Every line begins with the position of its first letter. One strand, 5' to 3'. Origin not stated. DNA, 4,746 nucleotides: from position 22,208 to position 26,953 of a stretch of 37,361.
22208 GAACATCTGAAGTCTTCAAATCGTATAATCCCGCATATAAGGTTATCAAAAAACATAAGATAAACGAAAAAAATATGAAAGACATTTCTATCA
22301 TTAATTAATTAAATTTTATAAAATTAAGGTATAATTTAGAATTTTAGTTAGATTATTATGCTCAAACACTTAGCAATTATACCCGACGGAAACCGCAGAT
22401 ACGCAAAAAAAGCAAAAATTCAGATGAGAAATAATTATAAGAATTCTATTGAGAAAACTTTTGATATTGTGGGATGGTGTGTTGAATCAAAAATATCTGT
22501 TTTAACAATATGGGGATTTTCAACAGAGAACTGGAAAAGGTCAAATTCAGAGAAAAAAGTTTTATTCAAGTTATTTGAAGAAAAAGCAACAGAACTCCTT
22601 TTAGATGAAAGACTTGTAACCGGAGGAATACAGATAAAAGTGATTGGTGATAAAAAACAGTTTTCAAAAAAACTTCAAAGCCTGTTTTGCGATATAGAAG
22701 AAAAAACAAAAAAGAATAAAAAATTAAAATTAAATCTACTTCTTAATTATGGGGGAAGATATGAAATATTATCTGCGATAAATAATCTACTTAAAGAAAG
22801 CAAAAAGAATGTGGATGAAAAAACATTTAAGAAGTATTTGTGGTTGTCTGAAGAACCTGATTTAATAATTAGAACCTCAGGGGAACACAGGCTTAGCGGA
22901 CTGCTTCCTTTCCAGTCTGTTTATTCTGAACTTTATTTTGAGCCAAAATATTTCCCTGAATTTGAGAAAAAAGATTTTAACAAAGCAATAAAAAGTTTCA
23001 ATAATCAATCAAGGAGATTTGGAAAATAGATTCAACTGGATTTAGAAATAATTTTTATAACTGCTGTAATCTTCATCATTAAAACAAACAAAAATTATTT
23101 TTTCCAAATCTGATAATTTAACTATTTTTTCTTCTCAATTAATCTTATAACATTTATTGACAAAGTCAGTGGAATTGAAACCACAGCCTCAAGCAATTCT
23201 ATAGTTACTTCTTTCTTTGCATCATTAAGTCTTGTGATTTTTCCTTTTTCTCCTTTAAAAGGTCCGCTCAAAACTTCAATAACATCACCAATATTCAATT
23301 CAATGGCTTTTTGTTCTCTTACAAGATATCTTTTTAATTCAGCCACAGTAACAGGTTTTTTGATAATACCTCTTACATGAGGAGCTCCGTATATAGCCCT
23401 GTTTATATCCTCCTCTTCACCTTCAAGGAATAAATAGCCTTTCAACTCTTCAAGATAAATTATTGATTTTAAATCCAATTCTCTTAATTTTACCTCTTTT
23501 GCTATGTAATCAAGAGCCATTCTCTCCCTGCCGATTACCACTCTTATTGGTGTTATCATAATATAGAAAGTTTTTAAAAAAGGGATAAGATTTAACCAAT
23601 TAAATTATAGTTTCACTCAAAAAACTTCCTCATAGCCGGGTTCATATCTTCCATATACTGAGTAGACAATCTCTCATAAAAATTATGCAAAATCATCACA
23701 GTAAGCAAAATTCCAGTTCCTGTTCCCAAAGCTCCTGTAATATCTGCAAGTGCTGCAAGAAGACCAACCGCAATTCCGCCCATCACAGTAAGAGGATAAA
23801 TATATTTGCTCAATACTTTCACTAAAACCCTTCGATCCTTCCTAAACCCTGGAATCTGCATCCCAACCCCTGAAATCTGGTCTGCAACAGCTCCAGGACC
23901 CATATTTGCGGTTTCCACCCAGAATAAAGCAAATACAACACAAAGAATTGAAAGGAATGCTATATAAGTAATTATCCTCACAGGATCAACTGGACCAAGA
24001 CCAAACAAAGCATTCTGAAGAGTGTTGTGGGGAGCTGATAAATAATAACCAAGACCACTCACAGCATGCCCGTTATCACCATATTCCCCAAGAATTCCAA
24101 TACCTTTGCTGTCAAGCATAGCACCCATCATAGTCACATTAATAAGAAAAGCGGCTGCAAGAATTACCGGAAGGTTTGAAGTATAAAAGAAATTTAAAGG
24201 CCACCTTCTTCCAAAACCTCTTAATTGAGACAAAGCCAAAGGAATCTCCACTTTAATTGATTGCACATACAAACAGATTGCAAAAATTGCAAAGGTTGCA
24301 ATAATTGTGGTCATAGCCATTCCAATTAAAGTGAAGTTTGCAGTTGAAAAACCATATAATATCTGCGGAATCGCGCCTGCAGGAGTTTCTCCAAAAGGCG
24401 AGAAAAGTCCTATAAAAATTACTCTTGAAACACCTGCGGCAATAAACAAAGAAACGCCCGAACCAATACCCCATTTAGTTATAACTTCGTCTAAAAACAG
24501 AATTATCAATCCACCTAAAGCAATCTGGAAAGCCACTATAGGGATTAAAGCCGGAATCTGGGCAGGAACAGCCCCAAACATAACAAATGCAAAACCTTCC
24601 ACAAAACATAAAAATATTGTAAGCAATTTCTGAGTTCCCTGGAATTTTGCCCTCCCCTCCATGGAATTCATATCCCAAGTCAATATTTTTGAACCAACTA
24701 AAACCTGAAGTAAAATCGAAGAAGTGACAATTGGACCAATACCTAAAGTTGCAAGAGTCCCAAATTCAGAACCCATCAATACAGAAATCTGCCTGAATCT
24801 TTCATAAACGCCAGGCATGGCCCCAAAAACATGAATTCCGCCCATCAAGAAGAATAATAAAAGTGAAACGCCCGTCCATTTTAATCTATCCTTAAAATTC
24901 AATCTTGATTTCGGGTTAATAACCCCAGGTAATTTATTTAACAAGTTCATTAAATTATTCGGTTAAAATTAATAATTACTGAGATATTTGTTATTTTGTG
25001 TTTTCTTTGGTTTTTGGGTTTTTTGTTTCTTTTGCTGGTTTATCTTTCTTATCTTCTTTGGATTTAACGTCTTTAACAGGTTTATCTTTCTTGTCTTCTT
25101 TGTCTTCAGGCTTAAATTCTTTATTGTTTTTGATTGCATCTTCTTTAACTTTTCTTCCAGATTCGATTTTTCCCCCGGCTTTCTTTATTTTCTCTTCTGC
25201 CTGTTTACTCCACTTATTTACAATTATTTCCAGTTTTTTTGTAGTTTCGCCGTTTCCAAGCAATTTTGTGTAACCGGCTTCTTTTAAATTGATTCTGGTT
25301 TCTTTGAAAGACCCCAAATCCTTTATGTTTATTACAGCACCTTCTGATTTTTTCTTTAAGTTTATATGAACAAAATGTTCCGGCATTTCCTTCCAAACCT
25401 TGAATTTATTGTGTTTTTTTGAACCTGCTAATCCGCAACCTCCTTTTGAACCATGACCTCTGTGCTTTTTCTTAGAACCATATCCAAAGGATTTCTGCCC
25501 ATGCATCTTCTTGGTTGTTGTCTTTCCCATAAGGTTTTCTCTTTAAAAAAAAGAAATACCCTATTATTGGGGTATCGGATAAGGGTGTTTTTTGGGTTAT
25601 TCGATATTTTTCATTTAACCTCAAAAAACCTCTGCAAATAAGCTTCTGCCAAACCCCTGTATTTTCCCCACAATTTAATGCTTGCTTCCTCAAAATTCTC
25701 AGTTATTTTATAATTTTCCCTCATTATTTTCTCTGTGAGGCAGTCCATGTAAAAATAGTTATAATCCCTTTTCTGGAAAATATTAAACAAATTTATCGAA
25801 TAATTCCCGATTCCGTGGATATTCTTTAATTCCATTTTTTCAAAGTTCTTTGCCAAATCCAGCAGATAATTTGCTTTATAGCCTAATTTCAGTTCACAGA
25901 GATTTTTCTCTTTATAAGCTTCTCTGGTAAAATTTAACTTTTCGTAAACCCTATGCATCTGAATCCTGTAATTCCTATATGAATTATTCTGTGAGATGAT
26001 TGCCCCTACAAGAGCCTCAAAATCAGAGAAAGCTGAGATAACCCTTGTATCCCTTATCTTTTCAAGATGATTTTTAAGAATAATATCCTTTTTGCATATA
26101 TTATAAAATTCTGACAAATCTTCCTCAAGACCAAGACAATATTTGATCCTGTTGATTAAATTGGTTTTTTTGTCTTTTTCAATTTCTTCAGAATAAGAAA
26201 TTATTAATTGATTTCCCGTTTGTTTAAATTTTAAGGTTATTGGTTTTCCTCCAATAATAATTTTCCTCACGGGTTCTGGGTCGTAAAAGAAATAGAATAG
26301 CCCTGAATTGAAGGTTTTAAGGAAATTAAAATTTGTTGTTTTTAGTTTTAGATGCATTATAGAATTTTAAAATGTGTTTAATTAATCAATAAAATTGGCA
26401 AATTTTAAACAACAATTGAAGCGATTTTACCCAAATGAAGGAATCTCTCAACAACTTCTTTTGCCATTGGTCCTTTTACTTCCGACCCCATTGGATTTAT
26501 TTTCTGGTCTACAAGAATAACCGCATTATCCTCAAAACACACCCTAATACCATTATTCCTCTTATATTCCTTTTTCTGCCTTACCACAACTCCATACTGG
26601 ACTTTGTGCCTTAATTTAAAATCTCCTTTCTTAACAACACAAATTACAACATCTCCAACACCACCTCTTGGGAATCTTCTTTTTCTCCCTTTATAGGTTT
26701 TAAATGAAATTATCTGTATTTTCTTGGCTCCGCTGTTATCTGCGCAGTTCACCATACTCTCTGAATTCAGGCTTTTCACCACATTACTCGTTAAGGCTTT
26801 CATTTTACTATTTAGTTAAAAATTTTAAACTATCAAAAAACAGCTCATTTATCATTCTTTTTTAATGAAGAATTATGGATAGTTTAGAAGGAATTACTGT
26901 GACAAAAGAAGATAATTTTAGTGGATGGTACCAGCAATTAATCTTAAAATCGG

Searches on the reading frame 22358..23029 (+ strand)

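Call 86: search_protein_families(library=pfam, proteins=[window:22358-23029:+], max_evalue=0.001)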
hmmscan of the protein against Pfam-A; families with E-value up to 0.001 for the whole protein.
window:22358-23029:+ (223 aa): 1 family
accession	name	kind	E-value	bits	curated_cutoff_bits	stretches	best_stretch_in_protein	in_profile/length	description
PF01255.24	Prenyltransf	-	1.7e-66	224.4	27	1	8-222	1-219/219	Putative undecaprenyl diphosphate synthase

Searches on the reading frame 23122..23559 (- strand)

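Call 86: search_protein_families(library=pfam, proteins=[window:23122-23559:-], max_evalue=0.001)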
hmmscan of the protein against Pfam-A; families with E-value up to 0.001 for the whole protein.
window:23122-23559:- (145 aa): 2 families
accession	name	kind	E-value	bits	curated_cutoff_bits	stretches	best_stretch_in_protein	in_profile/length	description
PF03439.18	Spt5-NGN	-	1.3e-11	44.7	22.4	1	5-79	5-84/84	Early transcription elongation factor of RNA pol II, NGN section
PF00467.35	KOW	-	7.7e-09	35.5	22.3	1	91-121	2-32/32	KOW motif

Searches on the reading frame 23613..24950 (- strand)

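Call 26: search_protein_families(library=ncbifam, proteins=[window:23613-24950:-], max_evalue=0.00001)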
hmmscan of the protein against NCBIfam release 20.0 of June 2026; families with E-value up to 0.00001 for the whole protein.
window:23613-24950:- (445 aa): 2 families
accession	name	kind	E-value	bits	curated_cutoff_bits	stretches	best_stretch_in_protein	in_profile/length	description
NF006341.0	PRK08568.1-5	equivalog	2.3e-98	330.4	300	1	3-442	10-460/464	preprotein translocase subunit SecY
TIGR00967.1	3a0501s007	equivalog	4.7e-79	266.2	253.6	1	20-434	1-411/414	preprotein translocase subunit SecY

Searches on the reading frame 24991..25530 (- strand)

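Call 86: search_protein_families(library=pfam, proteins=[window:24991-25530:-], max_evalue=0.001)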
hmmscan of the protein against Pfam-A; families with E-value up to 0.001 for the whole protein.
window:24991-25530:- (179 aa): 1 family
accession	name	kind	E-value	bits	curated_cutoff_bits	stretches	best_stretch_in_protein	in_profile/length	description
PF00828.25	Ribosomal_L27A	-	5.8e-15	55.9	21.5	1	61-123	16-72/72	Ribosomal proteins 50S-L15, 50S-L18e, 60S-L27A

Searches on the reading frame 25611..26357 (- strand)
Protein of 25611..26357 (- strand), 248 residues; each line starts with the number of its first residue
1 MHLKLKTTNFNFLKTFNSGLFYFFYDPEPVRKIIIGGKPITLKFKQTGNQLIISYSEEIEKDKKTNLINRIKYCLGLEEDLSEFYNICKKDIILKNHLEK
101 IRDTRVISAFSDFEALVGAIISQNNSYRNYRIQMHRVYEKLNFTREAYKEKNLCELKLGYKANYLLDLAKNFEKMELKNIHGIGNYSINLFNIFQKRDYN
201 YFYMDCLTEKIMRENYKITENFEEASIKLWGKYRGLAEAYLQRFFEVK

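Call 86: search_protein_families(library=pfam, proteins=[window:25611-26357:-], max_evalue=0.001)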
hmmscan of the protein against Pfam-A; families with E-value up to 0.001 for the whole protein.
window:25611-26357:- (248 aa): 1 family
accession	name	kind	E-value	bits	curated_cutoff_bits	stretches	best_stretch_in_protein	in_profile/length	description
PF07934.18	OGG_N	-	2.1e-05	25.1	23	1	3-108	2-108/115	8-oxoguanine DNA glycosylase, N-terminal domain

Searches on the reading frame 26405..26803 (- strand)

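Call 86: search_protein_families(library=pfam, proteins=[window:26405-26803:-], max_evalue=0.001)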
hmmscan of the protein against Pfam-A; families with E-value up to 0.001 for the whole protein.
window:26405-26803:- (132 aa): 1 family
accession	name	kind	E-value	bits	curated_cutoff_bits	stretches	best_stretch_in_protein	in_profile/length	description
PF00238.24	Ribosomal_L14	-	1.5e-33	115.7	23.6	1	13-132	3-122/122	Ribosomal protein L14p/L23e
